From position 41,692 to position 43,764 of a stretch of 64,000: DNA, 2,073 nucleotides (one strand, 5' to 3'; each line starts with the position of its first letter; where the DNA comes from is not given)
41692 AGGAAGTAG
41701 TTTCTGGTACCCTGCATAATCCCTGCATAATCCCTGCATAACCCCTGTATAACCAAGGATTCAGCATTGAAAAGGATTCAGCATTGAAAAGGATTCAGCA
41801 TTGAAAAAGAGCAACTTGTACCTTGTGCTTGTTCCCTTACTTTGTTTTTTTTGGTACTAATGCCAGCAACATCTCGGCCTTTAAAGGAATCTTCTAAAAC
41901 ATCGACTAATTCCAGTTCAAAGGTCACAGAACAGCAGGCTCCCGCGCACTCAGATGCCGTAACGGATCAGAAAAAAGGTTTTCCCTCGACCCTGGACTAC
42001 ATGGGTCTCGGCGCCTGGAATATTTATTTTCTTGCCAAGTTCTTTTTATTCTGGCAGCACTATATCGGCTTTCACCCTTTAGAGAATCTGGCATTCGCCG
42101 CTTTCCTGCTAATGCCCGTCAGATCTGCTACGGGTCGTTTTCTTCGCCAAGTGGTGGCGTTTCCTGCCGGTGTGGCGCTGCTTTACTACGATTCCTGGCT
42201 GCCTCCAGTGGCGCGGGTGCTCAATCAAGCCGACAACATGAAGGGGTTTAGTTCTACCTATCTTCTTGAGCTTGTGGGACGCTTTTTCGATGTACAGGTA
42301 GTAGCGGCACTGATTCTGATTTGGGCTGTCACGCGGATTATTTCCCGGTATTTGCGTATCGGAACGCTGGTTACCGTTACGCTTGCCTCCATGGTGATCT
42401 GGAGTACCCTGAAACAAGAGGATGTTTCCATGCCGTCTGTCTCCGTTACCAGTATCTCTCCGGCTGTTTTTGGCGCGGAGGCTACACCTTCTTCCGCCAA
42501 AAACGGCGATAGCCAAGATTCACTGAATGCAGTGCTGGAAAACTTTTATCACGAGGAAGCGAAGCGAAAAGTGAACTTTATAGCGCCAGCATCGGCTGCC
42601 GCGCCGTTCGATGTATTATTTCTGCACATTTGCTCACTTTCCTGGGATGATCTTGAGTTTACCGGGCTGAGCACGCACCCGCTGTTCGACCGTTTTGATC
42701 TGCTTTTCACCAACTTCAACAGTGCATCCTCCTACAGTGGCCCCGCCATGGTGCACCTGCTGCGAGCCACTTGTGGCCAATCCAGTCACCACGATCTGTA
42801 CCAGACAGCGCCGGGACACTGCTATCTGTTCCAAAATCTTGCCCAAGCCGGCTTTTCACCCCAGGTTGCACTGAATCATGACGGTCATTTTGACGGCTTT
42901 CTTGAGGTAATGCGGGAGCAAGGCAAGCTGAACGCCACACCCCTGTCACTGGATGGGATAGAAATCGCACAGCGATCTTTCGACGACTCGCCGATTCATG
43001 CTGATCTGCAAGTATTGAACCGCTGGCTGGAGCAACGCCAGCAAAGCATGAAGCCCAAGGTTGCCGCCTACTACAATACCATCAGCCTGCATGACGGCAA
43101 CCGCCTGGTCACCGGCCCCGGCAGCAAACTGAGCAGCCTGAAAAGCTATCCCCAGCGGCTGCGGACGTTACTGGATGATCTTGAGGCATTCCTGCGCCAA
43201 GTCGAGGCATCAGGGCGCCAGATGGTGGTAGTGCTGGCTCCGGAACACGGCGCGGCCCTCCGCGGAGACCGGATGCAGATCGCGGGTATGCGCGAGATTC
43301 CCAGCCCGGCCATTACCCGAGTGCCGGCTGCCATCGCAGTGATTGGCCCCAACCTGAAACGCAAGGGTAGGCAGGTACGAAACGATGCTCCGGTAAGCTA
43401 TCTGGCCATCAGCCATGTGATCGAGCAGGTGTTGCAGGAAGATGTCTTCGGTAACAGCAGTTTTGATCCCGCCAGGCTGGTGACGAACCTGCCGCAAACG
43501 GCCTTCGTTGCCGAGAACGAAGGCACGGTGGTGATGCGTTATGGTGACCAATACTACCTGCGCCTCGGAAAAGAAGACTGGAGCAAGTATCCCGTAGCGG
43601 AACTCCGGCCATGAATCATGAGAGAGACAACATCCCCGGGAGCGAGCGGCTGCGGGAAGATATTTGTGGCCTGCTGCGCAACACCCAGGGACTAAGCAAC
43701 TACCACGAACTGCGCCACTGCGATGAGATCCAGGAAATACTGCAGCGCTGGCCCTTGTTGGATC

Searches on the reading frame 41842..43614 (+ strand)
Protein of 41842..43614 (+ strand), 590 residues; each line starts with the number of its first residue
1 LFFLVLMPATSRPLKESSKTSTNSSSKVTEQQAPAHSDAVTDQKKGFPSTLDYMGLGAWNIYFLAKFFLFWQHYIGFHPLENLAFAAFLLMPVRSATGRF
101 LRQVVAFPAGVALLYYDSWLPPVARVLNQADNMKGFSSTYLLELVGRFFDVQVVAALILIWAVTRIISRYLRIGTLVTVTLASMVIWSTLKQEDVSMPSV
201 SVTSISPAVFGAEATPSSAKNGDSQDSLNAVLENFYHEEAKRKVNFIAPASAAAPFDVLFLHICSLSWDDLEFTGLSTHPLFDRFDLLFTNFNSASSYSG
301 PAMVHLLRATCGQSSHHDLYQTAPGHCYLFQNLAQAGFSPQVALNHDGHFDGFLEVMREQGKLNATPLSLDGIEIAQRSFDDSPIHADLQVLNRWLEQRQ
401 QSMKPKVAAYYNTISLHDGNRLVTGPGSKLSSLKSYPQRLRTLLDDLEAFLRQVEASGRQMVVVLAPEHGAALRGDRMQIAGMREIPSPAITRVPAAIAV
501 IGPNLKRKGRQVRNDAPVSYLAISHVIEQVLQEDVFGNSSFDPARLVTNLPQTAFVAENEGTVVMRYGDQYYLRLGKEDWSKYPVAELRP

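Call 8: search_protein_families(library=pfam, proteins=[window:41842-43614:+])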
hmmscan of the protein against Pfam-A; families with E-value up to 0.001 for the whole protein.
window:41842-43614:+ (590 aa): 1 family
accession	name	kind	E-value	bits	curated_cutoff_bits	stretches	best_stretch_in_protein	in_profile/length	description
PF11658.13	CBP_BcsG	-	1.6e-203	677.3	24.8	1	59-580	1-516/516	Cellulose biosynthesis protein BcsG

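Call 13: find_encoding_contigs(protein=window:41860-43614:+, flank=10000, max_places=10)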
Protein window:41860-43614:+ (584 aa): no gene with exactly this product is on record in the collection.

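Call 14: find_encoding_contigs(protein=window:42001-43614:+, flank=10000, max_places=10)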
Protein window:42001-43614:+ (537 aa): no gene with exactly this product is on record in the collection.

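Call 16: find_related_loci(query=window:42001-43614:+, collection=genome_contigs, flank=6000)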
Query window:42001-43614:+ (537 aa) in genome_contigs; peptide patterns used: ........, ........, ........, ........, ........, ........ (x = any residue, [..] = any of these).
71 stretches matched a pattern; 41 encode a relative of the query (tblastn E <= 1e-3); 41 distinct loci.
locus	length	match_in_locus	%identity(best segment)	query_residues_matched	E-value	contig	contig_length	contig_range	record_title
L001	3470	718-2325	79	1-536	0e+0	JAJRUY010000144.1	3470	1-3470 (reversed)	MAG: Gammaproteobacteria bacterium isolate Dive96_bin10.251 k141_2028956, whole genome shotgun sequence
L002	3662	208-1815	73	1-534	0e+0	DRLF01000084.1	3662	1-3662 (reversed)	MAG TPA_asm: Thiolapillus brandeum isolate HyVt-458 HyVt-458_k145_1247675, whole genome shotgun sequence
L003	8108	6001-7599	69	1-536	0e+0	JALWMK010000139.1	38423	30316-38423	MAG: Sedimenticola sp. isolate M17_metabat2_scaf2bin.153 M17_NODE_587_length_38423_cov_19.153097, whole genome shotgun s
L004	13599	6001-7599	68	1-536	0e+0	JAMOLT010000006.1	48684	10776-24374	MAG: Sedimenticola sp. isolate 4281-140_maxbin2_scaf2bin.001 4281-140_scaffold_156_c1, whole genome shotgun sequence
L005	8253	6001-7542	52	1-530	7e-170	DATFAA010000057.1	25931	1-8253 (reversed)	MAG TPA_asm: Rhodocyclaceae bacterium isolate SMAG_U8489 k141_577939, whole genome shotgun sequence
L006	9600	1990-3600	49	3-530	3e-155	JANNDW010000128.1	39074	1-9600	MAG: Methylibium sp. isolate OTE_75_metabat_516_sub OTE_75_k141_1506239, whole genome shotgun sequence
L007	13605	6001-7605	47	2-530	8e-145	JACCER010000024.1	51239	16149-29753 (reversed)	Alcaligenaceae bacterium strain CGII-64 NODE_24_length_51239_cov_95.760663, whole genome shotgun sequence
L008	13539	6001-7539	47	2-532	2e-141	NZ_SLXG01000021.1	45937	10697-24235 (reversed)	Crenobacter luteus strain DSM 27258 Ga0310525_121, whole genome shotgun sequence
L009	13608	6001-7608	44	2-531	4e-141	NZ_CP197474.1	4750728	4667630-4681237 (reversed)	Parapusillimonas sp. JC17 chromosome, complete genome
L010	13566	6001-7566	45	2-531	6e-141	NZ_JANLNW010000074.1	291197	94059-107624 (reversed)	Pseudomonas sp. 6D_7.1_Bac1 3, whole genome shotgun sequence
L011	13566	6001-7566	44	2-531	2e-138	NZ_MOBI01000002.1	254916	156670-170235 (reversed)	Pseudomonas brassicacearum strain 37D10 37D10_contig_2, whole genome shotgun sequence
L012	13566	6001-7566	44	2-531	5e-138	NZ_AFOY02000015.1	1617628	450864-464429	Pseudomonas fluorescens HK44 Contig15, whole genome shotgun sequence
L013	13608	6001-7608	44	2-531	8e-138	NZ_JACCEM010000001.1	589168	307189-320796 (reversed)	Parapusillimonas granuli strain LMG 24012 NODE_1_length_589168_cov_74.956687, whole genome shotgun sequence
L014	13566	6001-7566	45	2-531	2e-137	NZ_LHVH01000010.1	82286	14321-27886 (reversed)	Pseudomonas kilonensis strain DSM 13647 PREFIX_contig_10, whole genome shotgun sequence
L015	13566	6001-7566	45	2-531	7e-137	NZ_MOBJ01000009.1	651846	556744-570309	Pseudomonas brassicacearum strain 48H11 48H11_contig_10, whole genome shotgun sequence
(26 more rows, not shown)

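Call 23: find_homologous_proteins(query=window:41860-43614:+, max_evalue=1e-100)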
Query window:41860-43614:+ (584 aa): 2844 proteins with E <= 1e-100 among 8000 candidates; the best 120 are listed.
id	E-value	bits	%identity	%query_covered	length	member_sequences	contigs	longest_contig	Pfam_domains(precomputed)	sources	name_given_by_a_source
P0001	0.0e+0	1204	99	92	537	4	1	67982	PF11658.14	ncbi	-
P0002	0.0e+0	1163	95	92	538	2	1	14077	PF11658.14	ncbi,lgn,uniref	ncbi:Cellulose biosynthesis protein BcsG [hydrothermal vent metagenome]|uniref:Cellulose biosynthesi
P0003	0.0e+0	1016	75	100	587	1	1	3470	PF11658.14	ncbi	-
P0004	2.5e-294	995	81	92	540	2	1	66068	PF11658.14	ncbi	ncbi:cellulose biosynthesis protein BcsG [Thiolapillus sp.]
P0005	9.4e-293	990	75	99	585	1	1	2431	PF11658.14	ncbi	-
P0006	3.6e-271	919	68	99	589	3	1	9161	PF11658.14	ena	-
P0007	7.1e-263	891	72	92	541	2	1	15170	PF11658.14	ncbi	ncbi:cellulose biosynthesis protein BcsG [Thiolapillus sp.]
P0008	1.6e-262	890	68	97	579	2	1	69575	PF11658.14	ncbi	ncbi:cellulose biosynthesis protein BcsG [Thiolapillus sp.]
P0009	1.5e-255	867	66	100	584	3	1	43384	PF11658.14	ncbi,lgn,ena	-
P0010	1.1e-252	858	64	100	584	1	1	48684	PF11658.14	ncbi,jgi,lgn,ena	-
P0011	2.2e-249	847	68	91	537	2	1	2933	PF11658.14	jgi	-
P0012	2.5e-241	820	68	89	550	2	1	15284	PF11658.14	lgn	-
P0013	2.3e-194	665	55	95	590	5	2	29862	PF11658.14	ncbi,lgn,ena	-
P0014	1.6e-186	639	54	90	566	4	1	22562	PF11658.14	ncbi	ncbi:MAG: cellulose biosynthesis protein BcsG [Burkholderiales bacterium]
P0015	2.9e-180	619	51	93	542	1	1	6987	PF11658.14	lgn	-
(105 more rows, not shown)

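Call 24: find_encoding_contigs(protein=P0001, flank=10000, max_places=10)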
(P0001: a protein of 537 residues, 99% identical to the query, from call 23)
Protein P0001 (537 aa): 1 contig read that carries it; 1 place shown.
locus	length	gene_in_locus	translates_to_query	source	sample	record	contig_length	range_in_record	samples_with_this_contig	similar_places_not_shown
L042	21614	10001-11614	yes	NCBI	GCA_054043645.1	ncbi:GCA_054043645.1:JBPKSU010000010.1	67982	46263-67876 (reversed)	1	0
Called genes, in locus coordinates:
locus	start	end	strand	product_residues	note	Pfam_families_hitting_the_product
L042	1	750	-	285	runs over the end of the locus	?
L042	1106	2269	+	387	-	PF25919:BSH_CusB (faint), PF25973:BSH_CzcB, PF25954:Beta-barrel_RND_2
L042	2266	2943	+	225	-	PF02463:SMC_N (faint), PF00005:ABC_tran, PF13304:AAA_21 (faint)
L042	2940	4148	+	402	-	PF12704:MacB_PCD, PF02687:FtsX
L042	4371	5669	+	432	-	PF12704:MacB_PCD, PF02687:FtsX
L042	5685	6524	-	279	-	PF05990:DUF900 (faint)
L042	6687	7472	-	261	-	-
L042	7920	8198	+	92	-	PF10439:Bacteriocin_IIc (weak)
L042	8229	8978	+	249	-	-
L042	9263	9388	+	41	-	-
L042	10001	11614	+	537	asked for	PF11658:CBP_BcsG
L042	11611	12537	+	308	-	PF01656:CbiA (weak), PF06564:CBP_BcsQ (weak)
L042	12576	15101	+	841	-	PF00535:Glycos_transf_2, PF13641:Glyco_tranf_2_3, PF13506:Glyco_transf_21, PF13632:Glyco_trans_2_3, PF03552:Cellulose_synt, PF07238:PilZ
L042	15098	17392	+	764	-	PF03170:CBM_BcsB_1st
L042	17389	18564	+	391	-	PF01270:Glyco_hydro_8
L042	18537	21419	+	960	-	PF14559:TPR_19 (weak), PF13429:TPR_15 (weak), PF13432:TPR_16 (weak), PF25060:ARM_TT21_2nd (weak), PF14559:TPR_19 (weak), PF13432:TPR_16 (weak), PF14559:TPR_19, PF05420:BCSC_C, +14 more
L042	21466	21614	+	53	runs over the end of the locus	-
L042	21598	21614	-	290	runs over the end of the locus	PF02569:Pantoate_ligase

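Call 25: find_encoding_contigs(protein=P0002, flank=10000, max_places=10)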
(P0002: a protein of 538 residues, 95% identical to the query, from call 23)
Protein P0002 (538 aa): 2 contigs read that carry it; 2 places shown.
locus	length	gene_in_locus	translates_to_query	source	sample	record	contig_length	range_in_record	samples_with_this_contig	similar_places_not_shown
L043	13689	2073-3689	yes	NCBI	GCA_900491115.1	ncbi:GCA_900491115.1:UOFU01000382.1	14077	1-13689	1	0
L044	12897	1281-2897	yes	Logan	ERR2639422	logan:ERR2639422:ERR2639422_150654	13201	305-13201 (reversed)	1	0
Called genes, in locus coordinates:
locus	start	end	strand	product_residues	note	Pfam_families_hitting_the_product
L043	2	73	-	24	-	?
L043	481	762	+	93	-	PF10439:Bacteriocin_IIc (weak)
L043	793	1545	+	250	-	-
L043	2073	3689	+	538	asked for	PF11658:CBP_BcsG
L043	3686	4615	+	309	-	PF01656:CbiA (weak), PF06564:CBP_BcsQ (weak), PF13614:AAA_31 (faint), PF06564:CBP_BcsQ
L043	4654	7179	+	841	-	PF00535:Glycos_transf_2, PF13641:Glyco_tranf_2_3, PF13506:Glyco_transf_21, PF13632:Glyco_trans_2_3, PF03552:Cellulose_synt (weak), PF07238:PilZ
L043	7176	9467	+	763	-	PF03170:CBM_BcsB_1st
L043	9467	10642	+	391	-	PF01270:Glyco_hydro_8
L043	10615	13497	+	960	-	PF00515:TPR_1 (faint), PF07719:TPR_2 (faint), PF14559:TPR_19 (weak), PF13429:TPR_15 (weak), PF13432:TPR_16 (weak), PF25060:ARM_TT21_2nd (weak), PF14559:TPR_19, PF05420:BCSC_C, +12 more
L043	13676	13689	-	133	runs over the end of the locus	PF02569:Pantoate_ligase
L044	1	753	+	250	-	?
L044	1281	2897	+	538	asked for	PF11658:CBP_BcsG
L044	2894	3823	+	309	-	PF01656:CbiA (weak), PF06564:CBP_BcsQ (weak), PF13614:AAA_31 (faint), PF06564:CBP_BcsQ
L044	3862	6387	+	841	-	PF00535:Glycos_transf_2, PF13641:Glyco_tranf_2_3, PF13506:Glyco_transf_21, PF13632:Glyco_trans_2_3, PF03552:Cellulose_synt (weak), PF07238:PilZ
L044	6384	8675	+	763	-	PF03170:CBM_BcsB_1st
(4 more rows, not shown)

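Call 26: find_encoding_contigs(protein=P0004, flank=10000, max_places=6)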
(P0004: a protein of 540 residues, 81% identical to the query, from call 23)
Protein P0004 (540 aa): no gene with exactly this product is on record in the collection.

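Call 33: list_cluster_members(proteins=[P0001, P0002])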
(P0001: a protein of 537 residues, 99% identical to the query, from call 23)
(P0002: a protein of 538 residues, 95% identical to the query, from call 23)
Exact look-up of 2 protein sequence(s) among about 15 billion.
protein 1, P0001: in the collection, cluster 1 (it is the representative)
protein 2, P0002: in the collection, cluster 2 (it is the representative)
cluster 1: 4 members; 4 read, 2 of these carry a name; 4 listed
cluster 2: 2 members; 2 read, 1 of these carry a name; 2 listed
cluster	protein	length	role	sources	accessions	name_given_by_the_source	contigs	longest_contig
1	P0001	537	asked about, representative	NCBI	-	-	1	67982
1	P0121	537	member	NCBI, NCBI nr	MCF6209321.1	MAG: cellulose biosynthesis protein BcsG [Gammaproteobacteria bacterium] | cellulose biosynthesis protein BcsG [Gammaproteobacteria bacterium]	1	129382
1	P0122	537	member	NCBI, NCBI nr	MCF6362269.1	MAG: cellulose biosynthesis protein BcsG [Gammaproteobacteria bacterium] | cellulose biosynthesis protein BcsG [Gammaproteobacteria bacterium]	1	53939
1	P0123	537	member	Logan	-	-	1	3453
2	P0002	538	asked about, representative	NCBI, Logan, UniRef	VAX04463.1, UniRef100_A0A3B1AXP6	Cellulose biosynthesis protein BcsG [hydrothermal vent metagenome] | Cellulose biosynthesis protein BcsG n=1 Tax=hydrothermal vent metagenome TaxID=652676 ...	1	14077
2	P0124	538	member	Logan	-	-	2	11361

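Call 34: find_encoding_contigs(protein=P0121, flank=3000, max_places=4)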
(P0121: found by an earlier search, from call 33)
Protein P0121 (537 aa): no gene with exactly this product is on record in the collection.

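Call 35: find_encoding_contigs(protein=P0122, flank=3000, max_places=4)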
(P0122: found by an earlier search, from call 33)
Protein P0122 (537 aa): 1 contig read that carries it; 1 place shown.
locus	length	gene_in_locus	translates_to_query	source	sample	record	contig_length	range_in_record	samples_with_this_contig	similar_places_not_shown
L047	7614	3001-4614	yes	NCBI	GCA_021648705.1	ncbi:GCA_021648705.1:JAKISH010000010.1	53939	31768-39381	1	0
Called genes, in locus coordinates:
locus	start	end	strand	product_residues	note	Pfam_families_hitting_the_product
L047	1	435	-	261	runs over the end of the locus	-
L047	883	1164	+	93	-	PF10439:Bacteriocin_IIc (weak)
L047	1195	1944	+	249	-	-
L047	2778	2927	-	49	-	-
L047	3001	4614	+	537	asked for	PF11658:CBP_BcsG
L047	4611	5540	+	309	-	PF01656:CbiA (weak), PF06564:CBP_BcsQ (weak), PF13614:AAA_31 (faint), PF06564:CBP_BcsQ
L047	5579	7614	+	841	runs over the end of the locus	PF00535:Glycos_transf_2, PF13641:Glyco_tranf_2_3, PF13506:Glyco_transf_21, PF13632:Glyco_trans_2_3, PF03552:Cellulose_synt, PF07238:PilZ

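Call 36: find_encoding_contigs(protein=P0123, flank=3000, max_places=4)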
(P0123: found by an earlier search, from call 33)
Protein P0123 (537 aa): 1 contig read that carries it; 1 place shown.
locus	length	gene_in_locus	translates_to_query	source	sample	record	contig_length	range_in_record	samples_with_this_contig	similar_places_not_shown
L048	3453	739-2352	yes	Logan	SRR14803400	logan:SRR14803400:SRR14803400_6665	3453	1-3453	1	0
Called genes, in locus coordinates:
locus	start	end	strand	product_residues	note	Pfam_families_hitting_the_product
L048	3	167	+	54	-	?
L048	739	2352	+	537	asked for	PF11658:CBP_BcsG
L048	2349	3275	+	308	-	PF01656:CbiA (weak), PF06564:CBP_BcsQ (weak)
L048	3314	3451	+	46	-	?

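Call 44: find_encoding_contigs(protein=P0124, flank=1500, max_places=4)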
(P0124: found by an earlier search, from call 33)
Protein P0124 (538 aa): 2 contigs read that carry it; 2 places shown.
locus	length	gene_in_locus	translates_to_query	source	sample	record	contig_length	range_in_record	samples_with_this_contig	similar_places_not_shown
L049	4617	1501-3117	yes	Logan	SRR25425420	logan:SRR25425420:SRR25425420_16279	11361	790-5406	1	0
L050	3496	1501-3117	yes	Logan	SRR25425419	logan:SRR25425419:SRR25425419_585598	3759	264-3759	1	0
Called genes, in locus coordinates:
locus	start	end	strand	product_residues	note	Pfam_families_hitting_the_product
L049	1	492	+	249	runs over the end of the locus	-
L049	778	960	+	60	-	-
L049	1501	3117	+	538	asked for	PF11658:CBP_BcsG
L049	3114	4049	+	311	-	PF01656:CbiA, PF06564:CBP_BcsQ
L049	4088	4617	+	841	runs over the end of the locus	PF00535:Glycos_transf_2, PF13641:Glyco_tranf_2_3, PF13506:Glyco_transf_21, PF13632:Glyco_trans_2_3, PF03552:Cellulose_synt (weak), PF07238:PilZ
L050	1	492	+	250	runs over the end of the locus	?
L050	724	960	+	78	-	-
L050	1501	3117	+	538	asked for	PF11658:CBP_BcsG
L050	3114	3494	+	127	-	?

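Call 45: find_encoding_contigs(protein=P0008, flank=3000, max_places=3)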
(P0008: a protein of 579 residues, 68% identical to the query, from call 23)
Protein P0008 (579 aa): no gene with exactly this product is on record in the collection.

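Call 62: find_encoding_contigs(protein=P0005, flank=3000, max_places=3)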
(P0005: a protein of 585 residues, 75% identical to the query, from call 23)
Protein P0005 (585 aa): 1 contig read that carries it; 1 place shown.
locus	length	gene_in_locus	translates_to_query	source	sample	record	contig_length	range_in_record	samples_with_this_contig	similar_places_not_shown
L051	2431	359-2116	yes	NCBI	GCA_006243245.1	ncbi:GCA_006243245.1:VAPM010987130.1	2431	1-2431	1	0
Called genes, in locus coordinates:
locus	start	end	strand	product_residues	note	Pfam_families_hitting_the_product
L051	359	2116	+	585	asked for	PF11658:CBP_BcsG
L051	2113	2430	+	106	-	?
